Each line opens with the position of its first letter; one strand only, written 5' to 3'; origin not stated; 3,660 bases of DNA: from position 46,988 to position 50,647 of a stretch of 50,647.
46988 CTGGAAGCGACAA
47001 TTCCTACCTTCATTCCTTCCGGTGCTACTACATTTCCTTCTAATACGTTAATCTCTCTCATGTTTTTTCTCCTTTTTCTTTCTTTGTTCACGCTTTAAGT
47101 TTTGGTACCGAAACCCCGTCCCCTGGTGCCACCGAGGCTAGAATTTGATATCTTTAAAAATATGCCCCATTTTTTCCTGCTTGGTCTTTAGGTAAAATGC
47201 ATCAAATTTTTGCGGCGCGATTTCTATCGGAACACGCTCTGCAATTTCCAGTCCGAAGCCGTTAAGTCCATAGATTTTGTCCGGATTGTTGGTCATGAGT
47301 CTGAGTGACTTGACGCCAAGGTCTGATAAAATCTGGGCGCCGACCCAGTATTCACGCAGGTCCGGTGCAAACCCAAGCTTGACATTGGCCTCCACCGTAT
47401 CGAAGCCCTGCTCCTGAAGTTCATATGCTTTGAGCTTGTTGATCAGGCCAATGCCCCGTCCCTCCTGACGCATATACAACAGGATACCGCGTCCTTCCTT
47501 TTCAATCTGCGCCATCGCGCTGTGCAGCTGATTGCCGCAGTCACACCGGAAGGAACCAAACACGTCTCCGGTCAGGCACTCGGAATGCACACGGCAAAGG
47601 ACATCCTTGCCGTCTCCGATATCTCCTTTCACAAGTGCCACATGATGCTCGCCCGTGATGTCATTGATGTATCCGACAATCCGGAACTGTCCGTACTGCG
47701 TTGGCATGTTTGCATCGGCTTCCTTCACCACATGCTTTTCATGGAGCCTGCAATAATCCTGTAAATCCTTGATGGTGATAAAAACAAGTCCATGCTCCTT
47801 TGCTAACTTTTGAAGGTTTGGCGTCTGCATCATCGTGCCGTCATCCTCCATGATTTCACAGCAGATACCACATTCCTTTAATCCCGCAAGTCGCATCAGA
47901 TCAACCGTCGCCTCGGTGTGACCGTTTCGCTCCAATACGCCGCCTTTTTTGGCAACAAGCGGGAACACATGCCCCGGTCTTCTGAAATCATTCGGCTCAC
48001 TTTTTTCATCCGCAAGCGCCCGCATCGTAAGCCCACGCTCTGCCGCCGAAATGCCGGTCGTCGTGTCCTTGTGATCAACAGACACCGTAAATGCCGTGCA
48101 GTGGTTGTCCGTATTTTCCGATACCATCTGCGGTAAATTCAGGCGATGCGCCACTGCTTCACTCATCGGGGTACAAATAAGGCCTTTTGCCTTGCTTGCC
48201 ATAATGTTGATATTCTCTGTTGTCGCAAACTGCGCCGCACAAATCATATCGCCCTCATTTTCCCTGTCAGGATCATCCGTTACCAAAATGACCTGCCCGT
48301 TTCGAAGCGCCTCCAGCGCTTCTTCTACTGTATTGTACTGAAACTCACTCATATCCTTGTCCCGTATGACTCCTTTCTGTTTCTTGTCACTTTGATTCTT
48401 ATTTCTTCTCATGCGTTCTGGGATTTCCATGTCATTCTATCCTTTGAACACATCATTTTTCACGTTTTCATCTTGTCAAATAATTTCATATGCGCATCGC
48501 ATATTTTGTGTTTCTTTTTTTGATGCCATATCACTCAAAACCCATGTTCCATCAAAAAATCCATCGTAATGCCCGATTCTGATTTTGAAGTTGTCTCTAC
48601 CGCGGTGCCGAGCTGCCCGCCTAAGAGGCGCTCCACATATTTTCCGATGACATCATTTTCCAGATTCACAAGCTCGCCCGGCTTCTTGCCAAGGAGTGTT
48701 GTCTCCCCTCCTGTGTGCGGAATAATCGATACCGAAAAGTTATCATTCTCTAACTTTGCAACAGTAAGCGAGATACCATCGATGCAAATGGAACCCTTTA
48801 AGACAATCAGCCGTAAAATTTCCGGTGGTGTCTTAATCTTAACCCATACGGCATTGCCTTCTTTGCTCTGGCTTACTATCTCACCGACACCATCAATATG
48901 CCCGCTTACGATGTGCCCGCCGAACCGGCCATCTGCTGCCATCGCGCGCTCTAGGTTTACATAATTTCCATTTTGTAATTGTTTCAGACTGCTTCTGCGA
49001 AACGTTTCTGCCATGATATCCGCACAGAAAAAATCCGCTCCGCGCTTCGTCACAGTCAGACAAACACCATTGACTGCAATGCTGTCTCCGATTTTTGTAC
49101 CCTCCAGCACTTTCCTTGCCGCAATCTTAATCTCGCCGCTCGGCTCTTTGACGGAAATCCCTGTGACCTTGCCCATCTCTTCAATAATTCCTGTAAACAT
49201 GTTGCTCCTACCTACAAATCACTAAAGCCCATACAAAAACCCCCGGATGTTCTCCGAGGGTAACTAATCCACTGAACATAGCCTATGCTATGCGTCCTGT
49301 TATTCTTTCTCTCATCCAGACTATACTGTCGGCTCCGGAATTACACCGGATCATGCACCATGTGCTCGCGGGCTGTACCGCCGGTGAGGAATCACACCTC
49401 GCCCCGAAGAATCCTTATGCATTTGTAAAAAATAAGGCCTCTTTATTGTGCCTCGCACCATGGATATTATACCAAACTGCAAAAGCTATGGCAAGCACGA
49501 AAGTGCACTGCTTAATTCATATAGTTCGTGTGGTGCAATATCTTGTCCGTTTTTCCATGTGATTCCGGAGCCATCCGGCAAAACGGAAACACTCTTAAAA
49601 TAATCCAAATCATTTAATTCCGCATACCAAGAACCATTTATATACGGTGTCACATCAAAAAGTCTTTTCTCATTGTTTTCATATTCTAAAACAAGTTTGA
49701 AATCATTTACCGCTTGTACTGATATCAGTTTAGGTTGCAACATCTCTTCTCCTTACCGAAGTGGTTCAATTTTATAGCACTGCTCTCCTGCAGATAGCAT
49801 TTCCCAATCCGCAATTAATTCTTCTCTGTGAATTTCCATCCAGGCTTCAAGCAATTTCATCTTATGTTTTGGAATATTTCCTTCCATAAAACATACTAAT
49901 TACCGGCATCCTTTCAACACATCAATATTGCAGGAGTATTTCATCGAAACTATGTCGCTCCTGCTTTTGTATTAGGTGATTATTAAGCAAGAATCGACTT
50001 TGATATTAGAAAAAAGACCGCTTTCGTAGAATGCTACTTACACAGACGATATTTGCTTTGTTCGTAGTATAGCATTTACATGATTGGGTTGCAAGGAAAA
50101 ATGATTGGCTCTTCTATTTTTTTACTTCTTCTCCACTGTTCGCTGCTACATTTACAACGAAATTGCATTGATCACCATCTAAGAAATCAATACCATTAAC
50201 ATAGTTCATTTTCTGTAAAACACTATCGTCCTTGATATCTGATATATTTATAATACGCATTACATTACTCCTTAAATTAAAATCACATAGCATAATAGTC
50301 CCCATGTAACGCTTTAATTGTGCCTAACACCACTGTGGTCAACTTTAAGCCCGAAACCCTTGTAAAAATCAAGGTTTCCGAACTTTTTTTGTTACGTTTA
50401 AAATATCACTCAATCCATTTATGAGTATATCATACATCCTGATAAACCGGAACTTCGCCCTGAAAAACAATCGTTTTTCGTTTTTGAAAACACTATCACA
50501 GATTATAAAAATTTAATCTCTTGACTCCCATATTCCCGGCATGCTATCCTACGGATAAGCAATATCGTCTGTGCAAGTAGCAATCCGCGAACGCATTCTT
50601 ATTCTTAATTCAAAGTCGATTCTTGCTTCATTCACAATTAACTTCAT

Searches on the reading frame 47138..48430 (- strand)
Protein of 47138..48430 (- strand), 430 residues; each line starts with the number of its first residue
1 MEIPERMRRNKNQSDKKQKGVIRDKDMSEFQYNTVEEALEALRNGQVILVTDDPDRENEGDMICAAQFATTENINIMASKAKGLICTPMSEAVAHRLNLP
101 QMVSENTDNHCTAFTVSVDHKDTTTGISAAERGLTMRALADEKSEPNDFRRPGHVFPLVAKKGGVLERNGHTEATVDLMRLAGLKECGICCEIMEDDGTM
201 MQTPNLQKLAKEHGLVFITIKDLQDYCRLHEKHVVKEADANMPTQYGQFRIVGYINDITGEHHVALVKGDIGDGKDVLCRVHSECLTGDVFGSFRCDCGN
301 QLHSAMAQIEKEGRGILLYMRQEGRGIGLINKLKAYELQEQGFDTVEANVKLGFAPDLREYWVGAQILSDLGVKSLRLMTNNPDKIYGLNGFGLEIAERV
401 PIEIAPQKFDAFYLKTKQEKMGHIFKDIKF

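Call 51: list_cluster_members(proteins=[window:47138-48430:-, window:39949-41367:-, window:49486-49743:-, window:50114-50260:-, L001:5806-6666:-])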
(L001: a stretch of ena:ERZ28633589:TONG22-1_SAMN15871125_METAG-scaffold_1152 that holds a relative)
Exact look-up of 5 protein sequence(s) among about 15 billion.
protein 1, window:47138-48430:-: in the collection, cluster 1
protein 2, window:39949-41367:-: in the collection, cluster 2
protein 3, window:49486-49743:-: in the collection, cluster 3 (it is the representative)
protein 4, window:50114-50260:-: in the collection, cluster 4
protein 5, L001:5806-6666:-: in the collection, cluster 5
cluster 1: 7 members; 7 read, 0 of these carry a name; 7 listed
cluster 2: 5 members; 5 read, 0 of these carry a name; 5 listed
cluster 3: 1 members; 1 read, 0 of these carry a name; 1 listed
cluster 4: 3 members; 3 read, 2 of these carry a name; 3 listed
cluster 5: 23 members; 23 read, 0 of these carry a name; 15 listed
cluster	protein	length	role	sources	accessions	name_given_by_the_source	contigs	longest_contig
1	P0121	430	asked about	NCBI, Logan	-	-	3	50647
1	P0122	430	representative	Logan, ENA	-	-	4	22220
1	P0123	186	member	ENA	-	-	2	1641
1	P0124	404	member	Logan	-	-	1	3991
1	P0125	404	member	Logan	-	-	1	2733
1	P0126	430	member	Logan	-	-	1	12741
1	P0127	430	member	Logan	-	-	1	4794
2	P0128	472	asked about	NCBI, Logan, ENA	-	-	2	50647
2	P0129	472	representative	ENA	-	-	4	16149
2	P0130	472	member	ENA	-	-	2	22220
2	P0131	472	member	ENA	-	-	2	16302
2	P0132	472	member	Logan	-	-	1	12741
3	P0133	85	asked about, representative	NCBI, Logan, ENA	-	-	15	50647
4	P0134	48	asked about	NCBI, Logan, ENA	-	-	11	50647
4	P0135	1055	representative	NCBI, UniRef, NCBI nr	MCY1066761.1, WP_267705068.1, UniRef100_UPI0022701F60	SUMF1/EgtB/PvdO family nonheme iron enzyme [Nannocystis sp. RBIL2] | SUMF1/EgtB/PvdO family nonheme iron enzyme n=1 Tax=Nannocystis sp. RBIL2 TaxID=2996788 ...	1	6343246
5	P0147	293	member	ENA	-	-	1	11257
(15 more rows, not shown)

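Call 52: find_encoding_contigs(protein=P0147, flank=6000, max_places=4)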
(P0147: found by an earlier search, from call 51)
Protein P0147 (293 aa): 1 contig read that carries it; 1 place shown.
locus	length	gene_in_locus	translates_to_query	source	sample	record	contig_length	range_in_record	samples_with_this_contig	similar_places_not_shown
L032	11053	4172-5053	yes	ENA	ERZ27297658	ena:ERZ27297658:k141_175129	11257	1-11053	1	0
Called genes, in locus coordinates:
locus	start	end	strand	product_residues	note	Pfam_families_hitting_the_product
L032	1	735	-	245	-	?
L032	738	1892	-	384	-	PF00266:Aminotran_5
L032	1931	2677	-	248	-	PF20260:PUA_4, PF04452:Methyltrans_RNA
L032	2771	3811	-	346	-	PF06325:PrmA, PF13847:Methyltransf_31 (weak)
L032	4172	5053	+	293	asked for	PF12784:PDDEXK_2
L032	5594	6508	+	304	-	-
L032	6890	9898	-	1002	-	PF02368:Big_2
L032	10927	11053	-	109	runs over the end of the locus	?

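Call 71: search_protein_families(library=pfam, proteins=[L032:5594-6505:+], max_evalue=1)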
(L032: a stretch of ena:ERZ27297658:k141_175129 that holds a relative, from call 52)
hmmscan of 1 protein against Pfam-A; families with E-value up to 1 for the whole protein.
L032:5594-6505:+ (304 aa): 3 families
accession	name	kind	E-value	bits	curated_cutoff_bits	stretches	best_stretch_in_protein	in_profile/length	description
PF01029.23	NusB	-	0.029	15.2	23.1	1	164-205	82-123/133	NusB family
PF11505.13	DUF3216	-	0.075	13.7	25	0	181-218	14-51/91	Protein of unknown function (DUF3216)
PF11574.13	Rpf1_C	-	0.29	12.4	21.2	0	250-284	28-62/88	Resuscitation-promoting factor Rpf1, C-terminal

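Call 72: search_protein_families(library=ncbifam, proteins=[L032:5594-6505:+], max_evalue=1)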
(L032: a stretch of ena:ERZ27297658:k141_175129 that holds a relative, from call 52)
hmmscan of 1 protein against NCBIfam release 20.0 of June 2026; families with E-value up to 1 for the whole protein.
L032:5594-6505:+ (304 aa): 2 families
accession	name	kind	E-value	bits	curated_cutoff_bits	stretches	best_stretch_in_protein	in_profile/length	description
NF001223.0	PRK00202.1-1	equivalog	0.041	13.9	131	1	152-211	74-138/146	transcription antitermination factor NusB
TIGR01951.1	nusB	equivalog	0.063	13.6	88.35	1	164-207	78-121/131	transcription antitermination factor NusB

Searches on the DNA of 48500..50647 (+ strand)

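Call 5: search_rna_families(source=window, start=48500, end=50647, threshold=evalue, max_evalue=1, show_alignments=3)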
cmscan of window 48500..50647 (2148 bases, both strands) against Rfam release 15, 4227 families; matches with E-value up to 1: 1.
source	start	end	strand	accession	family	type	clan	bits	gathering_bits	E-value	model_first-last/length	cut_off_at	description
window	49300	49415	-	RF00050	FMN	Cis-reg; riboswitch;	-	105.1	66.2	7.3e-25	1-138/138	no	FMN riboswitch aptamer (RFN element)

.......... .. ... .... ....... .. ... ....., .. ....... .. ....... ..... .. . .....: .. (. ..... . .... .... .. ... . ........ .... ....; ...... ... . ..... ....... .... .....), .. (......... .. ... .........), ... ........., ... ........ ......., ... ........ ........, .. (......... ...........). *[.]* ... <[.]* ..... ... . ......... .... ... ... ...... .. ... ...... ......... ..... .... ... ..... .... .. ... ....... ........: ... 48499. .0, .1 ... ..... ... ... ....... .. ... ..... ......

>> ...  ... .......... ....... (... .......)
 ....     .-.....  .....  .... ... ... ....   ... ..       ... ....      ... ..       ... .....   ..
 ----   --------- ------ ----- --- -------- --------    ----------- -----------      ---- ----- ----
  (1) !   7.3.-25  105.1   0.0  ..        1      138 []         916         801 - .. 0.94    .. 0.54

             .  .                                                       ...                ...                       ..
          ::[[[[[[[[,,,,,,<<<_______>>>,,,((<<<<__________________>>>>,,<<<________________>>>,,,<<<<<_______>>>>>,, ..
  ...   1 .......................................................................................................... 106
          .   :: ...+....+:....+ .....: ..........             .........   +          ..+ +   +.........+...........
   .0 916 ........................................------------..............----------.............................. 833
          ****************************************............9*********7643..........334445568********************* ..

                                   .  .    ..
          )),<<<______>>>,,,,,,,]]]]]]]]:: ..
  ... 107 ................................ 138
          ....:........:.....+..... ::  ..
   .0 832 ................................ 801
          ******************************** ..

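Call 43: search_dna_similar(query=window:49960-50647:+, collection=plasmids, mode=distant, max_evalue=0.001)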
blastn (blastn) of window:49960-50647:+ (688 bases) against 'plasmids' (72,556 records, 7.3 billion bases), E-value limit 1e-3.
No match.

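Call 44: search_dna_similar(query=window:49960-50647:+, collection=phages, mode=distant, max_evalue=0.001)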
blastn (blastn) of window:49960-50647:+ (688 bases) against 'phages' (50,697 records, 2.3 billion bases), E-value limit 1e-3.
No match.

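Call 60: build_rna_model(alignment_id=A3, structure=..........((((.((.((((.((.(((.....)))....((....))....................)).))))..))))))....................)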
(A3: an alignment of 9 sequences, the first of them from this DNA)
Model R1 built from alignment A3 (9 sequences, 104 columns); structure: as given.
model positions 102; base pairs 17; branch points 1; effective number of sequences 1.39; information 0.59 bits per position. Calibrated on 0.2 Mb of random sequence (short: E-values are rough).
structure used (alignment columns):
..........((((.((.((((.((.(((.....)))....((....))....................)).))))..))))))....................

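Call 61: search_with_rna_model(model_id=R1, sources=[window, L001, L011, L012, L013, L014, L015, L016, L017, L018, L023, L024, L025, L026, L027, L028, L029, L030, L031, L032], max_evalue=10, make_alignment=true, show_alignments=0)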
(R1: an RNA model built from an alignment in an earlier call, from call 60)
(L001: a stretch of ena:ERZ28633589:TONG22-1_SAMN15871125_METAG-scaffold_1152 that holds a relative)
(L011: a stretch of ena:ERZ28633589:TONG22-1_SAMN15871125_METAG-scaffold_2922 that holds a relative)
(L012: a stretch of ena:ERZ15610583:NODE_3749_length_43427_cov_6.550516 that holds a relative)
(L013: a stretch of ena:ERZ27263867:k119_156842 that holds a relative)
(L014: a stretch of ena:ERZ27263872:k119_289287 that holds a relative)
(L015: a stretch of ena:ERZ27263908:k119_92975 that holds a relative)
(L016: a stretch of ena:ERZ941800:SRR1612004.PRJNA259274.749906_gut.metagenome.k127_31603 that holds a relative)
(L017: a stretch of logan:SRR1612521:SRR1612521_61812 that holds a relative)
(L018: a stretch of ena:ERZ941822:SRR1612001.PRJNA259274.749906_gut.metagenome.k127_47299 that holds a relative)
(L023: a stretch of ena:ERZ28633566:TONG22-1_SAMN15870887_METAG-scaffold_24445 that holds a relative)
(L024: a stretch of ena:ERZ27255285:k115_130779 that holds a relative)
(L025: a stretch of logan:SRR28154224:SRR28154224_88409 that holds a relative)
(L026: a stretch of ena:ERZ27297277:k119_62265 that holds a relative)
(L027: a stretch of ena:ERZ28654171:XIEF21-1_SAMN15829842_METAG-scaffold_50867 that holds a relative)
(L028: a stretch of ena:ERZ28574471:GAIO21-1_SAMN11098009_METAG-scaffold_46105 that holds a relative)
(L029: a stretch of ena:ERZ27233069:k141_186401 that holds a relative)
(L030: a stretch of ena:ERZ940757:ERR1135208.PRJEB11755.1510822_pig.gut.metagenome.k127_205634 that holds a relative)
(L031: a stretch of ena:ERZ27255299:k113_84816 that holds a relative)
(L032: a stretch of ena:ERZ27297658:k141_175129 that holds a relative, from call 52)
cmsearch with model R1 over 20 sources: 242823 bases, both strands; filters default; matches with E-value up to 10: 21.
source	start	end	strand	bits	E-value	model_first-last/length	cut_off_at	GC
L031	19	120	+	122.6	1.5e-29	1-102/102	no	0.33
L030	50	151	+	120.4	6.3e-29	1-102/102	no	0.35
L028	287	388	+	119.4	1.1e-28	1-102/102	no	0.36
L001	6790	6890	-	115.2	1.6e-27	1-102/102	no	0.37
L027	1554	1654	+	115.2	1.6e-27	1-102/102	no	0.37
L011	312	413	+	113.2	5.2e-27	1-102/102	no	0.38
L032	3947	4046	+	110.9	2.3e-26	1-102/102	no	0.38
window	50548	50647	+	110.8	2.3e-26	1-102/102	no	0.38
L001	7371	7473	+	109.1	6.9e-26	1-102/102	no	0.34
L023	483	583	+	108.3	1.1e-25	1-102/102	no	0.41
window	49966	50068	-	104.7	1e-24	1-102/102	no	0.33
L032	5423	5528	+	38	1e-06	1-102/102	no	0.37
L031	9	110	-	21.4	0.032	1-102/102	no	0.33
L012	16146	16247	+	20.2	0.068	1-102/102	no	0.36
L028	277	378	-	18.6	0.17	1-102/102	no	0.36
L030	40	141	-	18.5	0.19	1-102/102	no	0.35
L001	7364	7463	-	18.2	0.23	1-102/102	no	0.35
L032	3940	4037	-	16.7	0.6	1-102/102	no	0.39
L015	4261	4358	+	15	1.7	1-102/102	no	0.3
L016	925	1022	+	15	1.7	1-102/102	no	0.3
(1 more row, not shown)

Alignment A4: 21 matches aligned to the model, 148 columns, each read 5' to 3' on its own strand. Consensus structure (alignment columns), stored with it:
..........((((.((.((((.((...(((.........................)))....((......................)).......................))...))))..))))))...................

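Call 62: search_with_rna_model(model_id=R1, source=L032, start=5300, end=5700, max_evalue=1, filters=off, show_alignments=1)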
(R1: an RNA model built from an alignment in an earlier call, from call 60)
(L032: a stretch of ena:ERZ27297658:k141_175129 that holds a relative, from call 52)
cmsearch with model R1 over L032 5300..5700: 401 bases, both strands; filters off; matches with E-value up to 1: 1.
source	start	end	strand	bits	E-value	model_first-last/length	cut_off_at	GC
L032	5423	5528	+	38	1.7e-09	1-102/102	no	0.37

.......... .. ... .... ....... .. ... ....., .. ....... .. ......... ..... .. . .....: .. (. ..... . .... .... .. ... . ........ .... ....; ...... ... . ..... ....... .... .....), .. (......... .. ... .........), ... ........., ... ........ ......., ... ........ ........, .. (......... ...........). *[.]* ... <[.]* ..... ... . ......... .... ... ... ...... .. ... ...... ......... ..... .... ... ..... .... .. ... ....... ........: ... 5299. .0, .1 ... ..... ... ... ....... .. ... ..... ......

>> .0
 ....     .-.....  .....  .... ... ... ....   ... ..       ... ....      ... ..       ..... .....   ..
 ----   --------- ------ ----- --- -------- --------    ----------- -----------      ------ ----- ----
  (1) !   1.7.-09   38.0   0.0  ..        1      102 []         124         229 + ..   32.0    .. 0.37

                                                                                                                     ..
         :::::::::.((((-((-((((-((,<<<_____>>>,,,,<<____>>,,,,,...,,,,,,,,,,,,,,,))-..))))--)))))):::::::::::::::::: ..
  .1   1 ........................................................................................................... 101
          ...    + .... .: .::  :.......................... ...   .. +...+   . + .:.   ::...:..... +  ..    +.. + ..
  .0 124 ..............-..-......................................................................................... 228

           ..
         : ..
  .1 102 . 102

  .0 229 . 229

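Call 63: search_with_rna_model(model_id=R1, sources=[window, L001, L011, L023, L027, L028, L030, L031, L032], max_evalue=0.0001, make_alignment=true)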
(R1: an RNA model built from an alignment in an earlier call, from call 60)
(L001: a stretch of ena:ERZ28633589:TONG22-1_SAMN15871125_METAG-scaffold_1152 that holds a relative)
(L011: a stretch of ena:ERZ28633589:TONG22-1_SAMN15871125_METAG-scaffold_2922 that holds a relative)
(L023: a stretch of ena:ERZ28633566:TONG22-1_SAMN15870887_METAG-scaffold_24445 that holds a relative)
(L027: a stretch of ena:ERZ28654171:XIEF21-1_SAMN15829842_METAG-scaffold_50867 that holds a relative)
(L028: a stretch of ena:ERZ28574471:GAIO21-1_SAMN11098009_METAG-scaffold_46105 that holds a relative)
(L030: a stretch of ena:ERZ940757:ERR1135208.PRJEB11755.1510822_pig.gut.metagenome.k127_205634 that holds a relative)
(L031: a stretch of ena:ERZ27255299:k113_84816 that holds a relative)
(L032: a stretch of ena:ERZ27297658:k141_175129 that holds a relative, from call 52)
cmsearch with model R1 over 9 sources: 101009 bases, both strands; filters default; matches with E-value up to 0.0001: 12.
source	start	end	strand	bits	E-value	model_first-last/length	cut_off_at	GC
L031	19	120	+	122.6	6.4e-30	1-102/102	no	0.33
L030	50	151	+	120.4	2.6e-29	1-102/102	no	0.35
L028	287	388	+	119.4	4.7e-29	1-102/102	no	0.36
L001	6790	6890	-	115.2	6.6e-28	1-102/102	no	0.37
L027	1554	1654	+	115.2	6.6e-28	1-102/102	no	0.37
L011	312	413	+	113.2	2.2e-27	1-102/102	no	0.38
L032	3947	4046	+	110.9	9.5e-27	1-102/102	no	0.38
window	50548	50647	+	110.8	9.7e-27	1-102/102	no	0.38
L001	7371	7473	+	109.1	2.8e-26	1-102/102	no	0.34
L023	483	583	+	108.3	4.7e-26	1-102/102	no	0.41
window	49966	50068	-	104.7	4.3e-25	1-102/102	no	0.33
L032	5423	5528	+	38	4.3e-07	1-102/102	no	0.37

Alignment A5: 12 matches aligned to the model, 108 columns, each read 5' to 3' on its own strand. Consensus structure (alignment columns), stored with it:
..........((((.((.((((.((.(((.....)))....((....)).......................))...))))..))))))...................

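Call 70: search_with_rna_model(model_id=R1, sources=[L033, L034, L035, L036, L037, L038, L039, L040], max_evalue=1)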
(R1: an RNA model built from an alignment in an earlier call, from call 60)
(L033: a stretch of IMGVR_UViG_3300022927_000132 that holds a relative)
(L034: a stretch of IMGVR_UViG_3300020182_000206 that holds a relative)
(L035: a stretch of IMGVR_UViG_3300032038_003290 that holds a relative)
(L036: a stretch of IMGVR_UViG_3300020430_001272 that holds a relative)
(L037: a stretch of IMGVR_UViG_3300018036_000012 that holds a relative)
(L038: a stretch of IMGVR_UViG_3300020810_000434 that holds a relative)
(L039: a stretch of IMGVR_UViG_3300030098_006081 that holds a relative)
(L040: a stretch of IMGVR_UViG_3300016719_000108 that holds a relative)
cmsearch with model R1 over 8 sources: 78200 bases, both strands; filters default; matches with E-value up to 1: 0.
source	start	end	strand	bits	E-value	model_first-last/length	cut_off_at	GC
